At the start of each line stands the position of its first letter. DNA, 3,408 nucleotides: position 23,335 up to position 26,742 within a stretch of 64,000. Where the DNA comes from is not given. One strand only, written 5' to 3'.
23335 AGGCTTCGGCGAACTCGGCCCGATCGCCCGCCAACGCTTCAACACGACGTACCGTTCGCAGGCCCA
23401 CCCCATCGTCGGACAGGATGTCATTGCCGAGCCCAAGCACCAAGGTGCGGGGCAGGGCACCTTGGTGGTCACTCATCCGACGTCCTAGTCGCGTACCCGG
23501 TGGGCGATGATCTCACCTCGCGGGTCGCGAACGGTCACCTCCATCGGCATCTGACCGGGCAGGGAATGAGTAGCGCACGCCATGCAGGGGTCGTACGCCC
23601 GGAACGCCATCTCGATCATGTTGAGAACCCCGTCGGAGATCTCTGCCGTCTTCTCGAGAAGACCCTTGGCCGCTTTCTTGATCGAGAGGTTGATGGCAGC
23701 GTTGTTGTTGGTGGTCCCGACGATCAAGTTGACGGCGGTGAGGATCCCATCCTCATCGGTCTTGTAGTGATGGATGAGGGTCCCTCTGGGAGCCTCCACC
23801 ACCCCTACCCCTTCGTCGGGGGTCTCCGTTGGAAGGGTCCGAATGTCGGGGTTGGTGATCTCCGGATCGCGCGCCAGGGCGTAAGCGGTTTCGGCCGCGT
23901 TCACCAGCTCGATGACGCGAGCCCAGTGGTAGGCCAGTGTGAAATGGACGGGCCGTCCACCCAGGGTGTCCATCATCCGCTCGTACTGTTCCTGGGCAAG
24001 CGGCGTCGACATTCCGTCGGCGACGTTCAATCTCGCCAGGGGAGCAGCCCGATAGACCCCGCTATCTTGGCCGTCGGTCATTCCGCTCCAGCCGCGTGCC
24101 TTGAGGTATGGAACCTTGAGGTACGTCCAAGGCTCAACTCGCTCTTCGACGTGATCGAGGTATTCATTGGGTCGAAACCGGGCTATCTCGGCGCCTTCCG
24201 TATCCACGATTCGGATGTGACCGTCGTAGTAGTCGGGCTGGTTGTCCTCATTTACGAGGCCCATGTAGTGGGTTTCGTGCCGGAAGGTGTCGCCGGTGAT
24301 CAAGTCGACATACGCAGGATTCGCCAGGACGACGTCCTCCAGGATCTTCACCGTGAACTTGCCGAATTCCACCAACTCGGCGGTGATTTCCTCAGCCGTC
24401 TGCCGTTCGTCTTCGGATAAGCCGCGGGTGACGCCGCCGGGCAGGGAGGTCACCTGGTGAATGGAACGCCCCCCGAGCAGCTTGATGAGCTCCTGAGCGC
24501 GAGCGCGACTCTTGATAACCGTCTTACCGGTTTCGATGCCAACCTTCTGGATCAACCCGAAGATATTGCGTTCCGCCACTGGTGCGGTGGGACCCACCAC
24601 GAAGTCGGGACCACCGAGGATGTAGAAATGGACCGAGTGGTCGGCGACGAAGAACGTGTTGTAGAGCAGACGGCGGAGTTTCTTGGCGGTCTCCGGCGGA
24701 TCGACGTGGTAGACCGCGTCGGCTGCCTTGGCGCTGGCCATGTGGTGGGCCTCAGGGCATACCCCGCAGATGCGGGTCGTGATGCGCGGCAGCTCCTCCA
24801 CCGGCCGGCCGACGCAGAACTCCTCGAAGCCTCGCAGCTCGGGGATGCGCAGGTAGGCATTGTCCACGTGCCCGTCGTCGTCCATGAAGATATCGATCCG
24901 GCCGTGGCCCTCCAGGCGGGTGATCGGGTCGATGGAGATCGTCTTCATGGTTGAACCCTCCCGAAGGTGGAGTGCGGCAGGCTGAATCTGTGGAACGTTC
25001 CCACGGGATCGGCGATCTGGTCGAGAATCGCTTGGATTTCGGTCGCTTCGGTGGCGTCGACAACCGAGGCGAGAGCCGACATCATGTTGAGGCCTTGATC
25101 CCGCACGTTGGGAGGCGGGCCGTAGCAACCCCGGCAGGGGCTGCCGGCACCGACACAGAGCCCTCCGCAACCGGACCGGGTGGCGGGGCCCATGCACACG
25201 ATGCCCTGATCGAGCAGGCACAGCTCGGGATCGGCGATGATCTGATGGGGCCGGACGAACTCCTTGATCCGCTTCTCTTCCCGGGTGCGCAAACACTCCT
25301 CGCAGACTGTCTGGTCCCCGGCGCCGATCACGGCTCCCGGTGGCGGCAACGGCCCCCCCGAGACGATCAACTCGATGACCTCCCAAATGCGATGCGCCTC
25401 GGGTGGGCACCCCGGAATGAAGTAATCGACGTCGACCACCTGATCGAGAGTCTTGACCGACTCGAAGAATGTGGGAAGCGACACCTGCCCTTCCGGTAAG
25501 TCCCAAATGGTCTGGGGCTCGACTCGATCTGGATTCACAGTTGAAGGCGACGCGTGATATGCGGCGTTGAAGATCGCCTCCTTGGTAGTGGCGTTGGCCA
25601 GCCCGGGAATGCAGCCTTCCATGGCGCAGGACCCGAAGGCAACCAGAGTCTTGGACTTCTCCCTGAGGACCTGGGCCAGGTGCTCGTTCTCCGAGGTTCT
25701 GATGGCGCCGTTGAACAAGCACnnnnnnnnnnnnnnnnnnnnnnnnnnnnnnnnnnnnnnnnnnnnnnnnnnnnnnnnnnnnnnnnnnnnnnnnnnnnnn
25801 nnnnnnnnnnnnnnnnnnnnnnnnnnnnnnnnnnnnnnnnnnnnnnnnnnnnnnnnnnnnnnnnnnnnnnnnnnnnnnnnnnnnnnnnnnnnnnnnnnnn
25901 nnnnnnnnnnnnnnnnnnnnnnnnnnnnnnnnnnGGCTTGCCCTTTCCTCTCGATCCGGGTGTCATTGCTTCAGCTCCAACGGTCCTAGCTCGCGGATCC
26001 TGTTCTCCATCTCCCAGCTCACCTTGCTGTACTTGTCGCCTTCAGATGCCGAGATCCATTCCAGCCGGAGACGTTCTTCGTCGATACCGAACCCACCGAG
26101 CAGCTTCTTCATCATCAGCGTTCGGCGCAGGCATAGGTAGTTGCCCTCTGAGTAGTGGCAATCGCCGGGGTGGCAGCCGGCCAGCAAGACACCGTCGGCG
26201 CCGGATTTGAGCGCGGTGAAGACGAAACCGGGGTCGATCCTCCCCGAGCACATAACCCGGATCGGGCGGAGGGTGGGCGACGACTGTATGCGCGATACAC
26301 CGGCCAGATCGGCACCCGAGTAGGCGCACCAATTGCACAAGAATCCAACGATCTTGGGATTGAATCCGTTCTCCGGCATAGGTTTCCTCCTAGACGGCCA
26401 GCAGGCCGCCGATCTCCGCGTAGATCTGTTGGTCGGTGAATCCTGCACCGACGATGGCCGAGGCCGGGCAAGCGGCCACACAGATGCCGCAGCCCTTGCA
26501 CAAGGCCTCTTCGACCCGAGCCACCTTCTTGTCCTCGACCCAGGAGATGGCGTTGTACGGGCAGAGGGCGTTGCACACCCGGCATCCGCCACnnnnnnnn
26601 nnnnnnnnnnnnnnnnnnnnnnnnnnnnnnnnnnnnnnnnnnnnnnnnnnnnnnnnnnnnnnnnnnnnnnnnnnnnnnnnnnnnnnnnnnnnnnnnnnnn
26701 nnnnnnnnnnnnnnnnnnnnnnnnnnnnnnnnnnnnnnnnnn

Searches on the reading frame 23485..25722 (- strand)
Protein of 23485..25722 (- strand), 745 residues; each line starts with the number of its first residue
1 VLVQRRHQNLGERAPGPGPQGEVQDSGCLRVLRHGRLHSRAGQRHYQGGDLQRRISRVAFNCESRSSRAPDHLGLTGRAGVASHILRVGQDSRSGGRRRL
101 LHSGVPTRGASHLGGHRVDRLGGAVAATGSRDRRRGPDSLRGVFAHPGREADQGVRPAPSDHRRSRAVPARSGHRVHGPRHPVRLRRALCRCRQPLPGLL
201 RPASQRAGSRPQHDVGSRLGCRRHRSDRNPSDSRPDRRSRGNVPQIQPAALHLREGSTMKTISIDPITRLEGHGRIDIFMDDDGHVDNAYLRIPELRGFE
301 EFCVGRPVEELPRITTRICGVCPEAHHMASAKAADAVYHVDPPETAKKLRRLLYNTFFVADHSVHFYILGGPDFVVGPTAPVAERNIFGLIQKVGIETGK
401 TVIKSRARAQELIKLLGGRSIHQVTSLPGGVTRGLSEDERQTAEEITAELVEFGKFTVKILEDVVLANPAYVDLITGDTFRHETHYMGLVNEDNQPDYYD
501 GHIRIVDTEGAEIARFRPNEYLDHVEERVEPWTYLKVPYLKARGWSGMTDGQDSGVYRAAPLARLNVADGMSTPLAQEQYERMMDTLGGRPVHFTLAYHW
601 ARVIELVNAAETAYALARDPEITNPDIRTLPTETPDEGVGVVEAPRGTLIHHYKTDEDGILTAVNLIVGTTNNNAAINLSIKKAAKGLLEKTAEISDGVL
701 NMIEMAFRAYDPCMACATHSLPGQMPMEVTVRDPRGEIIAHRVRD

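Call 39: search_protein_families(library=pfam, proteins=[window:23485-25722:-], max_evalue=0.001)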
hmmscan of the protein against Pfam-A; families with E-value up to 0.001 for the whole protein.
window:23485-25722:- (745 aa): 1 family
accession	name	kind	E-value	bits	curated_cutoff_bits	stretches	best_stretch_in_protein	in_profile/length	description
PF00374.24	NiFeSe_Hases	-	7.8e-35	121.2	25.8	2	297-375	1-79/508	Nickel-dependent hydrogenase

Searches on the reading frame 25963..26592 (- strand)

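Call 39: search_protein_families(library=pfam, proteins=[window:25963-26592:-], max_evalue=0.001)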
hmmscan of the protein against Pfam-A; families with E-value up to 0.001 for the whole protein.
window:25963-26592:- (209 aa): 1 family
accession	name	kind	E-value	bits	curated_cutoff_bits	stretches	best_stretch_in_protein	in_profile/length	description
PF02662.21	FlpD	-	4.1e-49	166.1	22.3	1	81-203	1-123/123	Methyl-viologen-reducing hydrogenase, delta subunit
